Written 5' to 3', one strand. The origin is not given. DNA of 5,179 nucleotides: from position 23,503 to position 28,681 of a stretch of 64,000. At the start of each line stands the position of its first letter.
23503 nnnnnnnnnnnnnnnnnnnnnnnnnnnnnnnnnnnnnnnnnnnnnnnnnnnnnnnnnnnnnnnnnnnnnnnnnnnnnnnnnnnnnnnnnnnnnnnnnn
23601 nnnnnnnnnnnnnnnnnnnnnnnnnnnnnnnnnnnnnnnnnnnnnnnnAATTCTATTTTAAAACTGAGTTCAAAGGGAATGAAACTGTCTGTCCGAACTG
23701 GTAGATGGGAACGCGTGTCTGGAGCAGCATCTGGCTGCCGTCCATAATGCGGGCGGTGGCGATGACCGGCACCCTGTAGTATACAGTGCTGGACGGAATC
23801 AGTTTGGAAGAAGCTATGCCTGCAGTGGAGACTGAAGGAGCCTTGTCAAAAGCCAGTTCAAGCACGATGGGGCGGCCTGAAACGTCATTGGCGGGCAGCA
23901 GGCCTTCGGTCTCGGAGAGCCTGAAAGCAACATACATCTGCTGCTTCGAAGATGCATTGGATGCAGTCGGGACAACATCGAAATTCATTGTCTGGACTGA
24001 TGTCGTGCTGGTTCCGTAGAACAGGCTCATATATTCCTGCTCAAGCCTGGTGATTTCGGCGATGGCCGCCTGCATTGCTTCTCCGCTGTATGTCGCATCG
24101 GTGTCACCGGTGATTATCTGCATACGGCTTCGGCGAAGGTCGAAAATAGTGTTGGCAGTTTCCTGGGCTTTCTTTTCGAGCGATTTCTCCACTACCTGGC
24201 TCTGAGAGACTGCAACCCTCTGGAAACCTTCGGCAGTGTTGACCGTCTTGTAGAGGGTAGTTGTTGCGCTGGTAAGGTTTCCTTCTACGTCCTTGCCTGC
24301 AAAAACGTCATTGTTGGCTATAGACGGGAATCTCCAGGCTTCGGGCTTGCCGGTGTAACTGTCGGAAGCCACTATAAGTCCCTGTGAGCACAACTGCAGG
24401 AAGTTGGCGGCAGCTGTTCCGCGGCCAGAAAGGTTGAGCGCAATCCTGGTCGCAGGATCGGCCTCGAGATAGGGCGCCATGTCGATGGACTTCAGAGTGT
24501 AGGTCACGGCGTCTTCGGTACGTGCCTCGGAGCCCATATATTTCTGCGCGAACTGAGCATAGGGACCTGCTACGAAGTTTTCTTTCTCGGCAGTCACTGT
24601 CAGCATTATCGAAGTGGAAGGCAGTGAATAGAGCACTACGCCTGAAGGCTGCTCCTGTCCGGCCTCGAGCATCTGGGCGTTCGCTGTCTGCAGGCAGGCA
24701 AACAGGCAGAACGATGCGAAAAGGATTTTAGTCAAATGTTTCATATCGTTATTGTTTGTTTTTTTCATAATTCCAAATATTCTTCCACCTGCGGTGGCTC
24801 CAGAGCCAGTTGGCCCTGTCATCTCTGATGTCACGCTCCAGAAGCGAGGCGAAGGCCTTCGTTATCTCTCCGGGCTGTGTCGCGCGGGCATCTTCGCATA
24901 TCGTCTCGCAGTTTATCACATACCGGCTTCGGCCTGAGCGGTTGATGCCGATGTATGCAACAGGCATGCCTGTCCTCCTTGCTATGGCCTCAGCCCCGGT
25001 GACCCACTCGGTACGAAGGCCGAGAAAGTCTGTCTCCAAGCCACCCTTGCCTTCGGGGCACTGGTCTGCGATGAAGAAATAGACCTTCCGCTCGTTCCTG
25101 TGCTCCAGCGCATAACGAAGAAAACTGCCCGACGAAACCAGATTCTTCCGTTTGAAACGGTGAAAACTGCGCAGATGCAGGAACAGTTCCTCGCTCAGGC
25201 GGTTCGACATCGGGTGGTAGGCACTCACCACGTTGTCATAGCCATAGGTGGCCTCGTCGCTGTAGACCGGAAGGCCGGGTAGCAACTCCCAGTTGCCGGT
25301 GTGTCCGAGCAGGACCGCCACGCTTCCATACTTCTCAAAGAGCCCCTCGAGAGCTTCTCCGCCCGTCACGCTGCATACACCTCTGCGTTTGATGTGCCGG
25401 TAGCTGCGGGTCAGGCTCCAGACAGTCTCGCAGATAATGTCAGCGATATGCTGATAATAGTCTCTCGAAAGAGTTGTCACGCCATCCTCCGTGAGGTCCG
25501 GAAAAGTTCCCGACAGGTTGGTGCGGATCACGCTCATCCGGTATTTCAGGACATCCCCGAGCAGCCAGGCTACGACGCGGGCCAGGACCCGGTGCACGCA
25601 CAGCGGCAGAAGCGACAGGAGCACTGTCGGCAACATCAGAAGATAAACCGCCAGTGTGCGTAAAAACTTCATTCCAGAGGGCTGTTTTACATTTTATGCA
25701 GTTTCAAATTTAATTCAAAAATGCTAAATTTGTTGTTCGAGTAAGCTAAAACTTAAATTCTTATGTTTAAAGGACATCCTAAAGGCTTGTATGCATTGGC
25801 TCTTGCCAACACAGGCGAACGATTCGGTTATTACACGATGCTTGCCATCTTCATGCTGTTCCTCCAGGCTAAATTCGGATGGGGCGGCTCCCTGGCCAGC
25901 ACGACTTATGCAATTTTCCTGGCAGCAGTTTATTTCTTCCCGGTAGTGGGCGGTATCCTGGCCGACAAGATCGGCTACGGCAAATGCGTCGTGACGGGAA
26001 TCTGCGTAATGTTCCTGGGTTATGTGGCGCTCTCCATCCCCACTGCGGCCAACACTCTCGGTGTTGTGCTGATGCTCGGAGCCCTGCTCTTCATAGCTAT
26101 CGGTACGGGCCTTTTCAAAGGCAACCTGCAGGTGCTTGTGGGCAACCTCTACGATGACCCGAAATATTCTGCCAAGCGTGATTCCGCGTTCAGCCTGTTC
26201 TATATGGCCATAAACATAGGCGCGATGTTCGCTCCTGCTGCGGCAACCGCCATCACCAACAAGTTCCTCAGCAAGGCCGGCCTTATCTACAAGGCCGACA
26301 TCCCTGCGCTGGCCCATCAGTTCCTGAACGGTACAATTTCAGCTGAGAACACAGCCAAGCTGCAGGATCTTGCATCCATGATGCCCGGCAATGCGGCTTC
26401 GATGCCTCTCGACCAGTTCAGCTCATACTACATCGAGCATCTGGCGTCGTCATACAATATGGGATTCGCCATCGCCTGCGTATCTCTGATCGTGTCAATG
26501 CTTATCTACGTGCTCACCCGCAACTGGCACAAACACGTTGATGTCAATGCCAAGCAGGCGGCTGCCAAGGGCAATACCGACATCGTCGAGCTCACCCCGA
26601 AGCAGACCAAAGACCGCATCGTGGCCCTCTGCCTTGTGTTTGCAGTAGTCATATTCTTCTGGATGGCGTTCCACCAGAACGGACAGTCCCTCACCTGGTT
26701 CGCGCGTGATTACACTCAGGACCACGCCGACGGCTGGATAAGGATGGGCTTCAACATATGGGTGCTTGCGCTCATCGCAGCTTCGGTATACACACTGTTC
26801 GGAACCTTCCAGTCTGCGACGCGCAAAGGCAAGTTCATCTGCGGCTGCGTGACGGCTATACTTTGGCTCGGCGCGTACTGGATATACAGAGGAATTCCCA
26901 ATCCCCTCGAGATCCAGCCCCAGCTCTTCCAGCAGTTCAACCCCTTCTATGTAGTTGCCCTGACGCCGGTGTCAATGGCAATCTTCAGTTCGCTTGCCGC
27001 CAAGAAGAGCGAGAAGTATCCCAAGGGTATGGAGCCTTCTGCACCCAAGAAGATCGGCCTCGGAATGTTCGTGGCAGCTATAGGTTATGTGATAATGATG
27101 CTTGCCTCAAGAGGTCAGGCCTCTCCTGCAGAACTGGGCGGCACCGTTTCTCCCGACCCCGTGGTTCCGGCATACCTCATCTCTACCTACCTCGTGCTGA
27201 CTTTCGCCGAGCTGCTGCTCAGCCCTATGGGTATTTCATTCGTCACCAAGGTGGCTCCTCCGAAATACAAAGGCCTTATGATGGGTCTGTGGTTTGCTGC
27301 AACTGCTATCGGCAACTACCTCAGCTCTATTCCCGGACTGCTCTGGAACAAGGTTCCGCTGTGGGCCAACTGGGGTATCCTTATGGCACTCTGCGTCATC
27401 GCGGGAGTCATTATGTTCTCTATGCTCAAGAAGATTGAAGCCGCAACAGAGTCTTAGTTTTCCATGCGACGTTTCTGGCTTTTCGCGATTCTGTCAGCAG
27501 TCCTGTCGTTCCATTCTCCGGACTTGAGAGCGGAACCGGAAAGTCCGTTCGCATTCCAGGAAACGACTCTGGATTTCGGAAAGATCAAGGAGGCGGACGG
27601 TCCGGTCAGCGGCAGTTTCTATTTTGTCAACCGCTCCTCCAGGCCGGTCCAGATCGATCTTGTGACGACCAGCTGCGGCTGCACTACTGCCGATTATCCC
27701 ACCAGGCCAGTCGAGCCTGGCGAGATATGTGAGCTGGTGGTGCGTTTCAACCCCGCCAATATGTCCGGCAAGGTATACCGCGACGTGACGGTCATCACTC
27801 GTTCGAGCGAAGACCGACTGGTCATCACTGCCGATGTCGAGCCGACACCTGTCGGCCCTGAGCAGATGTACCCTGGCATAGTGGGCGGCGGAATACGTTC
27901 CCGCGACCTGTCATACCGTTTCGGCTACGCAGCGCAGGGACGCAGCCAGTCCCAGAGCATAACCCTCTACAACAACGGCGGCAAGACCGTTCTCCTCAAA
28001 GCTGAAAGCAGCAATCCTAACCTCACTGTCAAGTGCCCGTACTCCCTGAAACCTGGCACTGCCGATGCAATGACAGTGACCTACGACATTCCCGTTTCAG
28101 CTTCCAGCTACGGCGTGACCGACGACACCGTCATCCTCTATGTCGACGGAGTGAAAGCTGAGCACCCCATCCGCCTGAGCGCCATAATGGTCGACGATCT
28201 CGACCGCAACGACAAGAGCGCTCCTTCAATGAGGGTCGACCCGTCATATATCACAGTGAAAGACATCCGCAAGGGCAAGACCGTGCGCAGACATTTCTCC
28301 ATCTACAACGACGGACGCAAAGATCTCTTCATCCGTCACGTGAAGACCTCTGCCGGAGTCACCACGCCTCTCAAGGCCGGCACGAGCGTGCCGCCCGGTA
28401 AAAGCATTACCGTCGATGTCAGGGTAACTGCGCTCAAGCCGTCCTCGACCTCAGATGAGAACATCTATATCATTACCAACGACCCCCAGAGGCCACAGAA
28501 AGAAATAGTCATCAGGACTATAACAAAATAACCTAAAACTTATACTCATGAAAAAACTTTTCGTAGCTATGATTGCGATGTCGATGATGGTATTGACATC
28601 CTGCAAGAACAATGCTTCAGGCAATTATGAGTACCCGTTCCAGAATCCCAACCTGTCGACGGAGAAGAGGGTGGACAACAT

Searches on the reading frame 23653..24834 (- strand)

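Call 11: search_protein_families(library=pfam, proteins=[window:23653-24834:-])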
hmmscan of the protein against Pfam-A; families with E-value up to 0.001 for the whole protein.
window:23653-24834:- (393 aa): 1 family
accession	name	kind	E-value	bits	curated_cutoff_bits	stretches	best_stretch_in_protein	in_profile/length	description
PF16115.10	DUF4831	-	5.7e-49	167.4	27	1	67-386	3-295/318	Domain of unknown function (DUF4831)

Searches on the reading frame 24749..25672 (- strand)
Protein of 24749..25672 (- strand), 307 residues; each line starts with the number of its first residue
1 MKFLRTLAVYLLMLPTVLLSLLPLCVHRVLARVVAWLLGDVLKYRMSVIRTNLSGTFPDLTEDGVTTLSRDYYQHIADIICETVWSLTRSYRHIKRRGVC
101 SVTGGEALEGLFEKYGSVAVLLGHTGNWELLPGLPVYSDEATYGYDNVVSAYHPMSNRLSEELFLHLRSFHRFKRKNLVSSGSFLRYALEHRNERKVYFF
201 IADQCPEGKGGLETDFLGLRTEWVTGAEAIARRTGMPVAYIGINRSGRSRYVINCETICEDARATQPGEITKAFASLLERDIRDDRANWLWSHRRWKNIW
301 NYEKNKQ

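Call 21: search_protein_families(library=pfam, proteins=[window:24749-25672:-])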
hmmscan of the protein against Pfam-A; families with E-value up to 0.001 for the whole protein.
window:24749-25672:- (307 aa): 1 family
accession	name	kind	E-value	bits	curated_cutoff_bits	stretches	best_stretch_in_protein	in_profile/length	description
PF03279.18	Lip_A_acyltrans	-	1.1e-24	87.6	22.3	1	4-297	11-294/295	Bacterial lipid A biosynthesis acyltransferase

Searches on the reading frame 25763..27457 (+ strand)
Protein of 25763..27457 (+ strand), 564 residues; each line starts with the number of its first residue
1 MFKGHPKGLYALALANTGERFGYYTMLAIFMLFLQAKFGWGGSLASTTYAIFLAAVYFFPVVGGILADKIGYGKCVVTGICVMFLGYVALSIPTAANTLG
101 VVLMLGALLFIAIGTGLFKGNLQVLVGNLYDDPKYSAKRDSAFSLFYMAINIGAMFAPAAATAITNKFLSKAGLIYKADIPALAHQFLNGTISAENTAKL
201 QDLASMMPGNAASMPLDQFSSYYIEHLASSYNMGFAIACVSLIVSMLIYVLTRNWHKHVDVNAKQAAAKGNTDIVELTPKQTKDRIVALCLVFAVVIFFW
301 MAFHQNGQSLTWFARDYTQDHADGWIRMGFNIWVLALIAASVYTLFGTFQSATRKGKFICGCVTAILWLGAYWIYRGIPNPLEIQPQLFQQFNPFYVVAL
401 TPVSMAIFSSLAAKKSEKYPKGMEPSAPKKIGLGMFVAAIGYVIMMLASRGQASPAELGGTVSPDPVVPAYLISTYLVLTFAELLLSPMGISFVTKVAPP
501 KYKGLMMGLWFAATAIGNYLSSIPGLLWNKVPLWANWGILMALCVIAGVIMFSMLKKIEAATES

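Call 44: search_protein_families(library=pfam, proteins=[window:25763-27457:+])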
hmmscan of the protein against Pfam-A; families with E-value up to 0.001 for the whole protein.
window:25763-27457:+ (564 aa): 3 families
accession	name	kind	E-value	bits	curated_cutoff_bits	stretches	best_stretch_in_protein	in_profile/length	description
PF00854.27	PTR2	-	5.1e-49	167.6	27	2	76-263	4-132/392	POT family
PF07690.21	MFS_1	-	2e-18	66.9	33.4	1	22-167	11-147/347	Major Facilitator Superfamily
PF05977.19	MFS_3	-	0.00013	21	27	1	56-165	58-163/524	Transmembrane secretion effector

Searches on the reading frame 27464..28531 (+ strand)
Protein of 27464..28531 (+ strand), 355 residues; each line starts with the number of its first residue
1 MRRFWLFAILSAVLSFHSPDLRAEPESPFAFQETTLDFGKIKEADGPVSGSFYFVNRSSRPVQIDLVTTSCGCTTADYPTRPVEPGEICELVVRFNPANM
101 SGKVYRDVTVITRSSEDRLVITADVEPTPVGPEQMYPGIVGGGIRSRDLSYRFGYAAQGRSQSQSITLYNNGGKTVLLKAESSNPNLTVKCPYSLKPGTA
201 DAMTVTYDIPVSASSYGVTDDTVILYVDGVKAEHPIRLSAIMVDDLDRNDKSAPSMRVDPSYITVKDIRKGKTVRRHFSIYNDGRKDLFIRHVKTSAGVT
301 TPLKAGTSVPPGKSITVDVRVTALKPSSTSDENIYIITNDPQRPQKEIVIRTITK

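Call 44: search_protein_families(library=pfam, proteins=[window:27464-28531:+])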
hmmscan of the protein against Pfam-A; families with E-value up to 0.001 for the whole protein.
window:27464-28531:+ (355 aa): 2 families
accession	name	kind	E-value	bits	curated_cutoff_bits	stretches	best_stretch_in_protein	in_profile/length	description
PF07610.17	DUF1573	-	7e-43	145.1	26.1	2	30-122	2-93/98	Protein of unknown function (DUF1573)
PF22544.2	HYDIN_VesB_CFA65-like_Ig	-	9.1e-25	87.2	25.5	2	30-119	4-93/100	HYDIN/CFA65/VesB-like, Ig-like domain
